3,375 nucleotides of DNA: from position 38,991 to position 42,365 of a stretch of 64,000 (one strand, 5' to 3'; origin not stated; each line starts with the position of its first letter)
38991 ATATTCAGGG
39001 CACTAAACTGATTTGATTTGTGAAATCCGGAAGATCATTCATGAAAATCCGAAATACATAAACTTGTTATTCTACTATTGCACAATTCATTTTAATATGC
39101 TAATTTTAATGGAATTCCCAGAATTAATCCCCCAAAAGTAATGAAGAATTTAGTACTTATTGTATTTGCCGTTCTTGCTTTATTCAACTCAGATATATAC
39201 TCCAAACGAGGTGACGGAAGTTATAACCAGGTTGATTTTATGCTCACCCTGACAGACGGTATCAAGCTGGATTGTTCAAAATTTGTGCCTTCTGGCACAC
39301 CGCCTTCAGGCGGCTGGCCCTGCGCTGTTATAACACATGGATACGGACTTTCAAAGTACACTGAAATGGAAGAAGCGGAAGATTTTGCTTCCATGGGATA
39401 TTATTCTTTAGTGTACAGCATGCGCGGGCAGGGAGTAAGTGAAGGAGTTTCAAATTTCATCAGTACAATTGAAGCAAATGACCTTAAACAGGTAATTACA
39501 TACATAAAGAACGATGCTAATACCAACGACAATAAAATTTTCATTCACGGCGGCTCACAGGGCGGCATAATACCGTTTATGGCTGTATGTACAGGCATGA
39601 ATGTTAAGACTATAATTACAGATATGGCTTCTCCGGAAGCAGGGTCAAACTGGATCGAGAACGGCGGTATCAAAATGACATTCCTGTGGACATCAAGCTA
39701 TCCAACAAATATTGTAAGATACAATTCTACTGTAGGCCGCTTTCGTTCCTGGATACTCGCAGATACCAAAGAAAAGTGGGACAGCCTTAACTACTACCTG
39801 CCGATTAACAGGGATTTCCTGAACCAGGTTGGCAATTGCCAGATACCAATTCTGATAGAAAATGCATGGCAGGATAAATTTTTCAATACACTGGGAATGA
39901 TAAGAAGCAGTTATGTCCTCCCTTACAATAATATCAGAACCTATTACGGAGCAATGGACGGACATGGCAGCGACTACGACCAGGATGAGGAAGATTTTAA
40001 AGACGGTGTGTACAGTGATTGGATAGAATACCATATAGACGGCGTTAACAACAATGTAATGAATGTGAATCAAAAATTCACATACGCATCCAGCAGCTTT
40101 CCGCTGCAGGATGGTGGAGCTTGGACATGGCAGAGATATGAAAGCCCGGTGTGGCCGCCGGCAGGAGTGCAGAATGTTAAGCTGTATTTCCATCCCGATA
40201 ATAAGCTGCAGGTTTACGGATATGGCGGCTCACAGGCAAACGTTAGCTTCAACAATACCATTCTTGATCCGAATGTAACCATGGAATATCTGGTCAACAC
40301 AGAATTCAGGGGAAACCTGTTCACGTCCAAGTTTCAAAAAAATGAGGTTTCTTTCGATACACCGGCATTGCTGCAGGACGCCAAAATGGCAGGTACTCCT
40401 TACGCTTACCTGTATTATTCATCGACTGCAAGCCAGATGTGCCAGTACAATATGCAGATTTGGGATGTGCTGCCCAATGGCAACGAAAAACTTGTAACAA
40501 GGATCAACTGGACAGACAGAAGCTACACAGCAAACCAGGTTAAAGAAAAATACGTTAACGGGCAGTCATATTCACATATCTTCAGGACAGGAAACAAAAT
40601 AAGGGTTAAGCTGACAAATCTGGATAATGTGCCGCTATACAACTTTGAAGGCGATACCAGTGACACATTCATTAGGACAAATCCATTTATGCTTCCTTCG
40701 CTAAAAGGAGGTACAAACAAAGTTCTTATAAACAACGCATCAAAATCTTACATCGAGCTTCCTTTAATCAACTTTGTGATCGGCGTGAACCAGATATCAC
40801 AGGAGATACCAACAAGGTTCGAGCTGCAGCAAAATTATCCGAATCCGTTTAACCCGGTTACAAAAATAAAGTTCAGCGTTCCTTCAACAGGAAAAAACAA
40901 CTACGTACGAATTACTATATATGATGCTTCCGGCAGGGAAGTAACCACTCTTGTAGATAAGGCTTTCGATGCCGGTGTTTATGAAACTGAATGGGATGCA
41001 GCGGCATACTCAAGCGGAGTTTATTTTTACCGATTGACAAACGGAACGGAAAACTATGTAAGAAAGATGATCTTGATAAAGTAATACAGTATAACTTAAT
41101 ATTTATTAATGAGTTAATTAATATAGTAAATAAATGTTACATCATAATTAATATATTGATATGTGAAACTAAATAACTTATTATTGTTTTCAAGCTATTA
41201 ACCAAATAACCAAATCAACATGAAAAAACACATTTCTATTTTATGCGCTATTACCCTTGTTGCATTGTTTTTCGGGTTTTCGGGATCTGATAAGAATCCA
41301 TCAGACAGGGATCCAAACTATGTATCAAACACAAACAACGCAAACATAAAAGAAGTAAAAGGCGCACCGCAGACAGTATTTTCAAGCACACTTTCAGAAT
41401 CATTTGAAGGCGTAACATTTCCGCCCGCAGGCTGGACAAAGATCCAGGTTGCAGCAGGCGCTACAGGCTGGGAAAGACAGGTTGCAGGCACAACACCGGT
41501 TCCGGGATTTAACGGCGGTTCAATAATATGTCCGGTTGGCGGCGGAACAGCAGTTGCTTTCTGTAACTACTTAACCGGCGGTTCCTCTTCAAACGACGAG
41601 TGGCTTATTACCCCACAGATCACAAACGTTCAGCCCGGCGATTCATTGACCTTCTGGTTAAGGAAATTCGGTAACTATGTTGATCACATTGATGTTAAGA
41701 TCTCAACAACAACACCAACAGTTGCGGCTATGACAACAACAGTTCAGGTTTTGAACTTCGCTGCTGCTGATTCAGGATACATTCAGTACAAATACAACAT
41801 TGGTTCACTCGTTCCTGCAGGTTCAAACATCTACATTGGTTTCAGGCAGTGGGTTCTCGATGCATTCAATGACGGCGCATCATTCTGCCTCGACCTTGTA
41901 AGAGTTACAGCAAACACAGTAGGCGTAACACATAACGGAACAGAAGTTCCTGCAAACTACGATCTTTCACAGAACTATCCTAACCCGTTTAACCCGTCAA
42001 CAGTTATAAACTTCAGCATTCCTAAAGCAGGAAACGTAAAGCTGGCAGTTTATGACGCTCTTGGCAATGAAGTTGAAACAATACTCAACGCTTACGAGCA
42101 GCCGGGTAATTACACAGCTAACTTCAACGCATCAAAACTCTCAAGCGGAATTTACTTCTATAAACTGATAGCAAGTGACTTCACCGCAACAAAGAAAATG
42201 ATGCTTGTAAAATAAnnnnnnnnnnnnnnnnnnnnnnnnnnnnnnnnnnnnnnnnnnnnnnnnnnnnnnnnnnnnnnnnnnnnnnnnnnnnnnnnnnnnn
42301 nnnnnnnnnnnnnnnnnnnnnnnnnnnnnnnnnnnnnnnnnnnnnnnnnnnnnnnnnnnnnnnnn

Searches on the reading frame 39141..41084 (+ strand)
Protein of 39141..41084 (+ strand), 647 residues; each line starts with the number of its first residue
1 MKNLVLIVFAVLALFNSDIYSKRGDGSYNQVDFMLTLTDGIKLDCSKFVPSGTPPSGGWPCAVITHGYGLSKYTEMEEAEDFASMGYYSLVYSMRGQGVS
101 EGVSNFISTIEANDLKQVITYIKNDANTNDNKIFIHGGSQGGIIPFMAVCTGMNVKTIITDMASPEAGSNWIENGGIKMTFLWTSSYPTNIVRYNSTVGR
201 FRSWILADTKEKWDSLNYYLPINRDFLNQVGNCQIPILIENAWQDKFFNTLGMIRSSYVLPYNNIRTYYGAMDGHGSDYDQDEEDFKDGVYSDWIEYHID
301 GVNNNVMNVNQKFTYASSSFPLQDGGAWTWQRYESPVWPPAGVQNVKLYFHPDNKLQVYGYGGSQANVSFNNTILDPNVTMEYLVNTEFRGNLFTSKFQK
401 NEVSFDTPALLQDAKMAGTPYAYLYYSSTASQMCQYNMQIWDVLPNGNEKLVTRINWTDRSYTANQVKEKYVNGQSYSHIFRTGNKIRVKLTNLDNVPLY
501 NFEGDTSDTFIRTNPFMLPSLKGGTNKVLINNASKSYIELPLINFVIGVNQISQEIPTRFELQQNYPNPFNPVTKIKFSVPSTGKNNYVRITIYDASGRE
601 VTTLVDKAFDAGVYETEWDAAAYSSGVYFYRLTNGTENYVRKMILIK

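Call 73: search_protein_families(library=pfam, proteins=[window:39141-41084:+], max_evalue=0.001)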
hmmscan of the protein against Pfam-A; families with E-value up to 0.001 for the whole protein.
window:39141-41084:+ (647 aa): 7 families
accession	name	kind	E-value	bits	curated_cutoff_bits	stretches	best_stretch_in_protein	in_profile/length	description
PF02129.25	Peptidase_S15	-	3.8e-14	53.4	23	1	39-183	1-151/262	X-Pro dipeptidyl-peptidase (S15 family)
PF18962.6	Por_Secre_tail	-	1e-10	42.1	27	1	566-644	2-74/75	Secretion system C-terminal sorting domain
PF12146.15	Hydrolase_4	-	1.2e-06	28.4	27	1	63-149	8-94/239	Serine aminopeptidase, S33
PF08530.16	PepX_C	-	5.3e-06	26.9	22.5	1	332-461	20-136/217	X-Pro dipeptidyl-peptidase C-terminal non-catalytic domain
PF05448.18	AXE1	-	7e-05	22.2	21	0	57-99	81-122/321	Acetyl xylan esterase (AXE1)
PF13860.13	FlgD_ig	-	0.00016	22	27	1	576-624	12-60/79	FlgD Ig-like domain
PF00561.26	Abhydrolase_1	-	0.00043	20.5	25.8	1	63-163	4-102/245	alpha/beta hydrolase fold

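Call 75: search_protein_families(library=ncbifam, proteins=[window:39141-41084:+], max_evalue=0.001)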
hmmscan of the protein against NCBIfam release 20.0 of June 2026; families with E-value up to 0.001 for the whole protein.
window:39141-41084:+ (647 aa): 5 families
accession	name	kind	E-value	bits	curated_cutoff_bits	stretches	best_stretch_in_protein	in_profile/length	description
TIGR00976.1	CocE_NonD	subfamily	3e-13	49.7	66.3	2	39-177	5-144/550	CocE/NonD family hydrolase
TIGR04183.1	Por_Secre_tail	domain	1.6e-11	44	23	1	566-644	2-70/72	T9SS type A sorting domain-containing protein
NF047920.1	lactonase_UilS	equivalog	1.1e-09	38.4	400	1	60-163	25-130/285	UilS family quorum-quenching N-acyl-homoserine lactonase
NF052323.1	T9SSA_dep_M6i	equivalog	1.2e-08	33.4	600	1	565-638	960-1030/1043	T9SS-dependent M6-like inactivated metalloprotease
NF033707.1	T9SS_sortase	equivalog_domain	4.7e-08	31.2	420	1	559-633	995-1076/1095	type IX secretion system sortase PorU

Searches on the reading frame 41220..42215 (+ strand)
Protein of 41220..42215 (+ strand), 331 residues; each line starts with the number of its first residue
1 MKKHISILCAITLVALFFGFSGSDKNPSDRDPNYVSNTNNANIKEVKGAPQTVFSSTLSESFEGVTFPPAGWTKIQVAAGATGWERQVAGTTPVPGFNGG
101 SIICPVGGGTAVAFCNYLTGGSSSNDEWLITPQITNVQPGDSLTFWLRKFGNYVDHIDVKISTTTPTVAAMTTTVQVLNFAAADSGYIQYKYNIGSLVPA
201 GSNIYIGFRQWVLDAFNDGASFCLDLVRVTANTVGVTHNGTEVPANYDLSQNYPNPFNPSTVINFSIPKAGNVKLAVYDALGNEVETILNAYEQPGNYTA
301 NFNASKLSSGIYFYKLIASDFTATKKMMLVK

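Call 75: search_protein_families(library=ncbifam, proteins=[window:41220-42215:+], max_evalue=0.001)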
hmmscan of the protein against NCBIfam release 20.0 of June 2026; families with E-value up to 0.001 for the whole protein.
window:41220-42215:+ (331 aa): 4 families
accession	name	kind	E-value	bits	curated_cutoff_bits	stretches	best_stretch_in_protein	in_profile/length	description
NF038128.1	choice_anch_J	domain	2.6e-18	66.8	30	1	58-214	2-148/162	choice-of-anchor J domain-containing protein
TIGR04183.1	Por_Secre_tail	domain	1.1e-12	47.8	23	1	253-328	2-70/72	T9SS type A sorting domain-containing protein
NF038113.1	T9SSA_dep_M36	equivalog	1.7e-09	36.4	885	1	248-329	791-868/869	T9SS-dependent M36 family metallopeptidase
NF052323.1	T9SSA_dep_M6i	equivalog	7.4e-06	24.2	600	1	251-321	959-1029/1043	T9SS-dependent M6-like inactivated metalloprotease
